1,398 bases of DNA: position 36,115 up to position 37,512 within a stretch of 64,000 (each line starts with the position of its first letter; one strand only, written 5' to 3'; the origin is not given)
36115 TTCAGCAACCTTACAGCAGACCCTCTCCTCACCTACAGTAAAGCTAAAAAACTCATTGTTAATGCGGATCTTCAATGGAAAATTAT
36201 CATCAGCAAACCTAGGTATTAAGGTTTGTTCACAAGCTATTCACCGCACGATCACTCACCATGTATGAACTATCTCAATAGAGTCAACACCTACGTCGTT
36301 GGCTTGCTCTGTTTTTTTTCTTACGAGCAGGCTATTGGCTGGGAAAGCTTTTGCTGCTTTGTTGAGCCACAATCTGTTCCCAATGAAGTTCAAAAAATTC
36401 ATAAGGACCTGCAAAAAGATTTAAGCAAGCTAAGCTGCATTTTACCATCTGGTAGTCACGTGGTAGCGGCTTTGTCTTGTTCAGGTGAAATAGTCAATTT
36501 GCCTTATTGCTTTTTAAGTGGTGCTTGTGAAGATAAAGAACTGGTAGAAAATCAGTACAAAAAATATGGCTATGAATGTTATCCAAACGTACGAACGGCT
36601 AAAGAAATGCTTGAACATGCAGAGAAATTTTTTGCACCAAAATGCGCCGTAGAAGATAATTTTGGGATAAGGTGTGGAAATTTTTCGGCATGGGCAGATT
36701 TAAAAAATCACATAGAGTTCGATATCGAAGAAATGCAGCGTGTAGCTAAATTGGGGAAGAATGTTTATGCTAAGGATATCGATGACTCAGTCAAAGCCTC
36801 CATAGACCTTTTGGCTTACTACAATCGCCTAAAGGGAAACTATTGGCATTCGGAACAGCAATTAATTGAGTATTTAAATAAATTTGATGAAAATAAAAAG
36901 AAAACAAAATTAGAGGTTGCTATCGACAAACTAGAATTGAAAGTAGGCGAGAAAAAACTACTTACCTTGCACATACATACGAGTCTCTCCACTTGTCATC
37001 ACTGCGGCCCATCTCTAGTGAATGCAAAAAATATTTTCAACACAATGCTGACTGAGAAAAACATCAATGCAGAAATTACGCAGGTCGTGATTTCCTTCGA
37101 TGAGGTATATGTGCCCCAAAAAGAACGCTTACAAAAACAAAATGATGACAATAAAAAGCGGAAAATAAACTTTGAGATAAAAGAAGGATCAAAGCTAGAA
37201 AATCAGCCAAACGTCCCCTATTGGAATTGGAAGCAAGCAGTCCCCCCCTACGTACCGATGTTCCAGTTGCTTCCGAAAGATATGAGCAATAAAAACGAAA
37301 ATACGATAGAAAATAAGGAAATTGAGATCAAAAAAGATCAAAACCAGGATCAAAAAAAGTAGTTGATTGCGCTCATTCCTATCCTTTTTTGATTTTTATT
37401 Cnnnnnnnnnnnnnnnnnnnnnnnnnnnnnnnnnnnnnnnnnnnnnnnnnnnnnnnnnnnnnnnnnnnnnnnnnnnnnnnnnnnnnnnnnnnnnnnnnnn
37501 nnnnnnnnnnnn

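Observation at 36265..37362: Candidate nucleic-acid deaminase-fold toxin or effector (HSE ... CHHC zinc motif)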

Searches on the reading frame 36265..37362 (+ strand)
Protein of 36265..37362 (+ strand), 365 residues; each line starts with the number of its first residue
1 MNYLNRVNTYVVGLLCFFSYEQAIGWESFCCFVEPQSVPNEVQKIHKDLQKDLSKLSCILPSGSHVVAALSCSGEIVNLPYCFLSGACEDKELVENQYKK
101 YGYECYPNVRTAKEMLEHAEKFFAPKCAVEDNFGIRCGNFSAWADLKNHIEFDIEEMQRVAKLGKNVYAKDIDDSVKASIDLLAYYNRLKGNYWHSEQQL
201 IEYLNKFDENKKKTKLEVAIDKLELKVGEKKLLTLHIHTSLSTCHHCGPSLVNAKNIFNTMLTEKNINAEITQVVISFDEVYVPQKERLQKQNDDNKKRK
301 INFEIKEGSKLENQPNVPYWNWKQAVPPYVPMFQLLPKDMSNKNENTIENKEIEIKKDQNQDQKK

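Call 3: search_protein_families(library=pfam, proteins=[window:36265-37362:+], max_evalue=10)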
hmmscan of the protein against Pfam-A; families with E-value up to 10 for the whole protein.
window:36265-37362:+ (365 aa): 2 families
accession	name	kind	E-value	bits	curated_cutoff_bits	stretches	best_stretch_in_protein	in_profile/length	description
PF02146.23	SIR2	-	0.017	15.5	24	1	205-266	70-131/180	Sir2 family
PF18319.7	Zn_ribbon_PriA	-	0.12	12.8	26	1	233-248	8-23/27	PriA DNA helicase Cys-rich region (CRR) domain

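Call 4: search_protein_families(library=ncbifam, proteins=[window:36265-37362:+], max_evalue=10)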
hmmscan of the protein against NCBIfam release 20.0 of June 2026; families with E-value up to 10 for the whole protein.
window:36265-37362:+ (365 aa): 2 families
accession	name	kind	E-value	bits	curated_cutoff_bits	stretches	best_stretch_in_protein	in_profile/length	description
NF001752.0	PRK00481.1-1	equivalog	0.015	14.9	221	1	185-280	76-166/242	NAD-dependent protein deacylase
NF042974.2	AcphenoCarb_ApcB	equivalog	0.092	12.7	250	1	232-287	10-66/128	acetophenone carboxylase subunit beta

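Call 5: search_solved_structures(query=window:36265-37362:+, max_evalue=10, show_alignments=2)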
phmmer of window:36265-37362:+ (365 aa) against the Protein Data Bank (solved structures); distinct sequences matched with E-value up to 10: 7.
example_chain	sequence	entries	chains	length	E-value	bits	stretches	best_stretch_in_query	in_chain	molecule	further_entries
7f4e_A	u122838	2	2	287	0.24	13.5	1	183-268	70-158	NAD-dependent protein deacetylase HST2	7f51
1q1a_A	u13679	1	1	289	0.24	13.5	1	183-268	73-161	HST2 protein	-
1szc_A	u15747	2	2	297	0.26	13.4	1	183-268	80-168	NAD-dependent deacetylase HST2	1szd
1q17_A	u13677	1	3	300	0.26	13.4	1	183-268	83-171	HST2 protein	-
2od7_A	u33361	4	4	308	0.28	13.3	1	183-268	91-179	NAD-dependent deacetylase HST2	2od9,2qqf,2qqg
1q14_A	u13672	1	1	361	0.33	13.1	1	183-268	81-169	HST2 protein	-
2od2_A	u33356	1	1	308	0.92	11.6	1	183-268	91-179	NAD-dependent deacetylase HST2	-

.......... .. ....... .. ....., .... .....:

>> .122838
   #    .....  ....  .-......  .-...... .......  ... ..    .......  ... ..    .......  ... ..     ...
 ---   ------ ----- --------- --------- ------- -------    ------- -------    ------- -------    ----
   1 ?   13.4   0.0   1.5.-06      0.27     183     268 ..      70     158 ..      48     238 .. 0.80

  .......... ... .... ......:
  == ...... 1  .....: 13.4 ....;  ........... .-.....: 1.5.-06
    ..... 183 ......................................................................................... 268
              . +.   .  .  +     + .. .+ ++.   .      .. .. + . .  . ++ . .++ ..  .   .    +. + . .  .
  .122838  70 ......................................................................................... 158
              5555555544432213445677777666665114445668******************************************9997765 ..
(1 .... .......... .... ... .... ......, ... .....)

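Call 6: find_homologous_proteins(query=window:36265-37362:+, max_evalue=0.001)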
Query window:36265-37362:+ (365 aa): 2 proteins with E <= 0.001 among 2139 candidates.
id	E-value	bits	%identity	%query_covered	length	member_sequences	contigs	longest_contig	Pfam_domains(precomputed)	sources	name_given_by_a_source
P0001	1.8e-247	838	100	100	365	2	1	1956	-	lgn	-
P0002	1.0e-65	240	41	97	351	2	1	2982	-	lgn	-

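Call 9: find_encoding_contigs(protein=P0002, flank=10000)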
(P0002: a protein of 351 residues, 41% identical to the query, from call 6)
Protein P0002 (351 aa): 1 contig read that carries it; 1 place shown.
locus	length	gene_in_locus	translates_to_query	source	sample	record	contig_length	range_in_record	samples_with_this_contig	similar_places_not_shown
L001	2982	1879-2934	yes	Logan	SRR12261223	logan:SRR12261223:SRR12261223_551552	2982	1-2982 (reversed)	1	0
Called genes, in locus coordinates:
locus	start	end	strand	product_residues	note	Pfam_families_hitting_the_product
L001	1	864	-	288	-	?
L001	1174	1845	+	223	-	-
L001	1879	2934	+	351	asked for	-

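Call 17: search_protein_families(library=pfam, proteins=[L001:1-864:-], max_evalue=0.00001)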
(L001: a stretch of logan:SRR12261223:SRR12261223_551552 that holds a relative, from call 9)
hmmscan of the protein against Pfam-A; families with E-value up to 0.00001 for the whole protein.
L001:1-864:- (288 aa): 2 families
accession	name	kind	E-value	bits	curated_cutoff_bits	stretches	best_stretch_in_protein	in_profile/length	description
PF00675.25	Peptidase_M16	-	9.3e-25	87.7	22.3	1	66-192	2-123/149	Insulinase (Peptidase family M16)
PF05193.26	Peptidase_M16_C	-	1.2e-07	32.2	23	1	225-277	2-53/181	Peptidase M16 inactive domain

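Call 18: search_protein_representatives(protein=window:36265-37362:+)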
Query: 365 residues. Proteins with E-value up to 0.001 (for the whole library): 2; up to 1e-10: 2; up to 1e-30: 2. The best 2 are listed.
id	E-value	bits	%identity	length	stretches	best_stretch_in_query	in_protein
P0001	5.8e-248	838.0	100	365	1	1-365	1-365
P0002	3.3e-66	240.1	45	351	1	11-364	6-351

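Call 22: search_solved_structures(query=A1, max_evalue=10, show_alignments=3)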
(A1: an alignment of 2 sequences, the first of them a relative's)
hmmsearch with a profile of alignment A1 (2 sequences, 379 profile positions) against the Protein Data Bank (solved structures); distinct sequences matched with E-value up to 10: 6.
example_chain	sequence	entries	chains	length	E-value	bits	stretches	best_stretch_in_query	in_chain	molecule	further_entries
1ohh_H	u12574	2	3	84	0.1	14.5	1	116-189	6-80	ATPase inhibitor, mitochondrial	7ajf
1gmj_A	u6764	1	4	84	0.1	14.5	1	116-189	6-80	ATPASE INHIBITOR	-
9vpb_AJ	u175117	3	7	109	0.11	14.4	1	114-189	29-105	ATPase inhibitor, mitochondrial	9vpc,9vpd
7nqa_D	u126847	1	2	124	0.69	11.7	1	149-223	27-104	Anti-Nup98 Nanobody MS98-6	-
1gv2_A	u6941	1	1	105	0.82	11.5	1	300-360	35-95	MYB PROTO-ONCOGENE PROTEIN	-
1mse_C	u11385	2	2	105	0.82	11.5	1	300-360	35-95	C-Myb DNA-Binding Domain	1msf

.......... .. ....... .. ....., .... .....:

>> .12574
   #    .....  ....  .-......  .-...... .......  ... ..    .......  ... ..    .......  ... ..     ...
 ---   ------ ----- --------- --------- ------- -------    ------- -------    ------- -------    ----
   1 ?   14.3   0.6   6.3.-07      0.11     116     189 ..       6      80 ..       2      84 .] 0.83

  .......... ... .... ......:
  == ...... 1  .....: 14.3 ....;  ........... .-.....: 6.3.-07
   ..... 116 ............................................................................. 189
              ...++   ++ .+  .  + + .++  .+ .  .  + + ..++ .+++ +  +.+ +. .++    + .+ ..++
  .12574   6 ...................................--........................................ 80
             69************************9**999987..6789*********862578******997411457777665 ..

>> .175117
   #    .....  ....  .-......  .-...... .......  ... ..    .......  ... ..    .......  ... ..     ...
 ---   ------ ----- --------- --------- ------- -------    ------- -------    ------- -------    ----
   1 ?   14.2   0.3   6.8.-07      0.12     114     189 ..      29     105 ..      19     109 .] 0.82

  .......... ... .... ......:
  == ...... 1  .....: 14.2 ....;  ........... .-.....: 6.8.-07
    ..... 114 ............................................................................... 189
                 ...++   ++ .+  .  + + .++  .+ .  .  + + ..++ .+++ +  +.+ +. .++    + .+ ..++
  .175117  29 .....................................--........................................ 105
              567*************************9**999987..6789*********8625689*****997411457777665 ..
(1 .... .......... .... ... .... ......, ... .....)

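Call 23: search_protein_families(library=pfam, proteins=[P0002, L001:1168-1845:+], max_evalue=10)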
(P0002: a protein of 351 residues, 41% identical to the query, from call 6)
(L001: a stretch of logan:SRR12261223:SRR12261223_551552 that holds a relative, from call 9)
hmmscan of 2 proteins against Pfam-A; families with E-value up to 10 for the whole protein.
P0002 (351 aa): 0 families

L001:1168-1845:+ (225 aa): 1 family
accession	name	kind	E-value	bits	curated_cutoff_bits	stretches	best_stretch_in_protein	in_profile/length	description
PF08650.15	DASH_Dad4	-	0.13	12.8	29.8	1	80-120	26-65/71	DASH complex subunit Dad4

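Call 24: find_related_loci(query=A1, collection=genome_contigs, flank=10000)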
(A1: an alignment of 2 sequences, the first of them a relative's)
Query A1 (365 aa) in genome_contigs; peptide patterns used: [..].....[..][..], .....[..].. (x = any residue, [..] = any of these).
88 stretches matched a pattern, but none encodes a relative of the query by tblastn (E <= 1e-3).

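Call 25: find_related_loci(query=A1, collection=metagenome_contigs, flank=10000)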
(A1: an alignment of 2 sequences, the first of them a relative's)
Query A1 (365 aa) in metagenome_contigs; peptide patterns used: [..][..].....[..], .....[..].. (x = any residue, [..] = any of these).
190 stretches matched a pattern, but none encodes a relative of the query by tblastn (E <= 1e-3).

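Call 31: predict_structure(alignment_id=A1)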
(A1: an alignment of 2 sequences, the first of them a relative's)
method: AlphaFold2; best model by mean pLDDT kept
length: 365 residues; sequences in the alignment: 2
mean_pLDDT: 34.3   pTM: 0.27
mean pLDDT of the five models: 34.3, 33.6, 33.4, 31.6, 30.5
residues with pLDDT >= 90: 0; 70-90: 4; 50-70: 49; < 50: 312
segments of 3 or more residues with pLDDT < 50: 1-199, 236-253, 273-365
pLDDT, mean of each block of 10 residues (from residue 1): 20 24 25 32 43 32 25 23 28 44 32 36 29 25 30 28 25 27 25 40 62 61 54 50 38 54 64 46 27 28 22 25 23 24 28 32 38
secondary structure, 60 per line:
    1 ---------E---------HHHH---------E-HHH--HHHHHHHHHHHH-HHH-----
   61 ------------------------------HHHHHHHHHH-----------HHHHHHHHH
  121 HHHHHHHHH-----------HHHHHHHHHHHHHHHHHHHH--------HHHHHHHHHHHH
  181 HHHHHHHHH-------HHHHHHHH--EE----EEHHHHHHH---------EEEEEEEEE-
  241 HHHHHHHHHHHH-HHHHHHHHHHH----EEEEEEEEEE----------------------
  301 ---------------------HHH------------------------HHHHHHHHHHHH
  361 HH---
elements in order: H20-23 H40-51 H91-100 H112-129 H141-160 H169-189 H197-204 H215-221 E231-239 H241-252 H254-264 E269-278 H349-362

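Call 41: search_protein_families(library=padloc, proteins=[P0001, P0002, L001:1168-1845:+], max_evalue=10)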
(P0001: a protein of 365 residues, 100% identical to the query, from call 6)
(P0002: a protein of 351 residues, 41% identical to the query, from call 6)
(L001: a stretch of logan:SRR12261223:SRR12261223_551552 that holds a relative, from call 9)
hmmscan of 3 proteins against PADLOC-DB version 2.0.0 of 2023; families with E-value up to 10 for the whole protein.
P0001 (365 aa): 0 families

P0002 (351 aa): 0 families

L001:1168-1845:+ (225 aa): 0 families

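Call 42: search_protein_families(library=phrogs, proteins=[P0001, P0002, L001:1168-1845:+], max_evalue=10)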
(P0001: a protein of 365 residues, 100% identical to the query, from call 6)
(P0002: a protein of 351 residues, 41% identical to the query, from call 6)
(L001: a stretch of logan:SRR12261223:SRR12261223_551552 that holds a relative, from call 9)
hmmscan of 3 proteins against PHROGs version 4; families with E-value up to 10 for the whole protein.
P0001 (365 aa): 1 family
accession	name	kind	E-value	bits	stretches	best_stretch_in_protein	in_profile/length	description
phrog_9371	-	unknown function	0.52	11.1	1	139-167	19-47/59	-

P0002 (351 aa): 0 families

L001:1168-1845:+ (225 aa): 1 family
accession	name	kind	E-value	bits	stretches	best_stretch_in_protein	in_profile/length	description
phrog_4867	-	unknown function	0.064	14.9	1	54-89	58-93/121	-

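Call 50: find_related_loci(query=A1, collection=viral_contigs, flank=5000)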
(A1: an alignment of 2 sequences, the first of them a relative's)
Query A1 (365 aa) in viral_contigs; peptide patterns used: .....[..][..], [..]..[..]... (x = any residue, [..] = any of these).
213 stretches matched a pattern, but none encodes a relative of the query by tblastn (E <= 1e-3).
